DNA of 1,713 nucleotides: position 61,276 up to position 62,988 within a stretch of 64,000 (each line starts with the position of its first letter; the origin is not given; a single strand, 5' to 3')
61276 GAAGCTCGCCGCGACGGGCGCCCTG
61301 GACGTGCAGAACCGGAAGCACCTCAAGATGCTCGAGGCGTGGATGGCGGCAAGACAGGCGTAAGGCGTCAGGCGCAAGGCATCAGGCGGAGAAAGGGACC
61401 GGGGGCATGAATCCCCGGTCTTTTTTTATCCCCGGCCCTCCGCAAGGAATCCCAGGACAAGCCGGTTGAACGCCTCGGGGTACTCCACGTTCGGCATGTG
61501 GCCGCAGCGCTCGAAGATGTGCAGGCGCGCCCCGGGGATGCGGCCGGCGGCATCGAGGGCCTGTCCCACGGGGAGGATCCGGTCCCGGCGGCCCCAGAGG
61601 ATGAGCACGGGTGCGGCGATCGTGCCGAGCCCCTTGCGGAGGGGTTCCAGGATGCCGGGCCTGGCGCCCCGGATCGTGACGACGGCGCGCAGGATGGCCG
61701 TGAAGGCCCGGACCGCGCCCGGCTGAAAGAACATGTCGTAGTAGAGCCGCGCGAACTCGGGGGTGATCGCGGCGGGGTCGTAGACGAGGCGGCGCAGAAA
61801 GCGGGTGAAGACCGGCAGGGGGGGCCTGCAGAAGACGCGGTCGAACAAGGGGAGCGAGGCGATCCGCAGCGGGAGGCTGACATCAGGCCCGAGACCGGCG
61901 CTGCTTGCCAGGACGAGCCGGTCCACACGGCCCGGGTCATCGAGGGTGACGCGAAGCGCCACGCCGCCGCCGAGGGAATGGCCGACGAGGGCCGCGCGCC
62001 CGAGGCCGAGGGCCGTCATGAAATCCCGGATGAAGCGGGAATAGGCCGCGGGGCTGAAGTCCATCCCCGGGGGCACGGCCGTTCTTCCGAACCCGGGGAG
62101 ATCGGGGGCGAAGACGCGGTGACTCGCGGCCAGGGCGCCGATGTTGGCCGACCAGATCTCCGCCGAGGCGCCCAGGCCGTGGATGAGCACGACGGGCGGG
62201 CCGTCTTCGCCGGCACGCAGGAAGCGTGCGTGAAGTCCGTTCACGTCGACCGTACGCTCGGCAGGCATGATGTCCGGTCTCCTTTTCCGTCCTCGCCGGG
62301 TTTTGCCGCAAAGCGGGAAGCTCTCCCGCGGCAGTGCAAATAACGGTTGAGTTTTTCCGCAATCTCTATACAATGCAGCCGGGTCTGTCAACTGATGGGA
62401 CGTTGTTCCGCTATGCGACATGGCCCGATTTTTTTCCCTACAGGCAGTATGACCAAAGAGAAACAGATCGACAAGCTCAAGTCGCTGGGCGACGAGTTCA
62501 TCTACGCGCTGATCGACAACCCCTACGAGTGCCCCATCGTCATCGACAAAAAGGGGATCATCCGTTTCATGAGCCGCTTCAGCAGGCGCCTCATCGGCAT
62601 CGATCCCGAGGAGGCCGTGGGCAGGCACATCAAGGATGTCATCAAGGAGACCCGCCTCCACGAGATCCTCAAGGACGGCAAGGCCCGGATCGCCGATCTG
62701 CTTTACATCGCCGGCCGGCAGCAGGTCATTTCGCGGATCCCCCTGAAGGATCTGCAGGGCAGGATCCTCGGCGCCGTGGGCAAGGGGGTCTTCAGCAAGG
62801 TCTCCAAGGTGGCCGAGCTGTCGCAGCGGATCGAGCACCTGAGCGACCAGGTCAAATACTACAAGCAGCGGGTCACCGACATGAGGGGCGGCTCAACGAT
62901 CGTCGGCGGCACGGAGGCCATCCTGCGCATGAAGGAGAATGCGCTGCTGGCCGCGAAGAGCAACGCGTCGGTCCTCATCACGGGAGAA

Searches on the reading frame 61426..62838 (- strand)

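Call 6: search_protein_families(library=pfam, proteins=[window:61426-62838:-])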
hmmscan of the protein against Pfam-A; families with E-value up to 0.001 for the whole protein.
window:61426-62838:- (470 aa): 3 families
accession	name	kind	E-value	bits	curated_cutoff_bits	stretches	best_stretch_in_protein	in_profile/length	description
PF00561.26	Abhydrolase_1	-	1e-32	114.2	25.8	1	214-452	1-243/245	alpha/beta hydrolase fold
PF12697.13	Abhydrolase_6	-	6.5e-29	102.6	26.3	1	216-459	1-216/217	Alpha/beta hydrolase family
PF12146.15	Hydrolase_4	-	1.3e-14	54.5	27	1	216-449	7-234/239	Serine aminopeptidase, S33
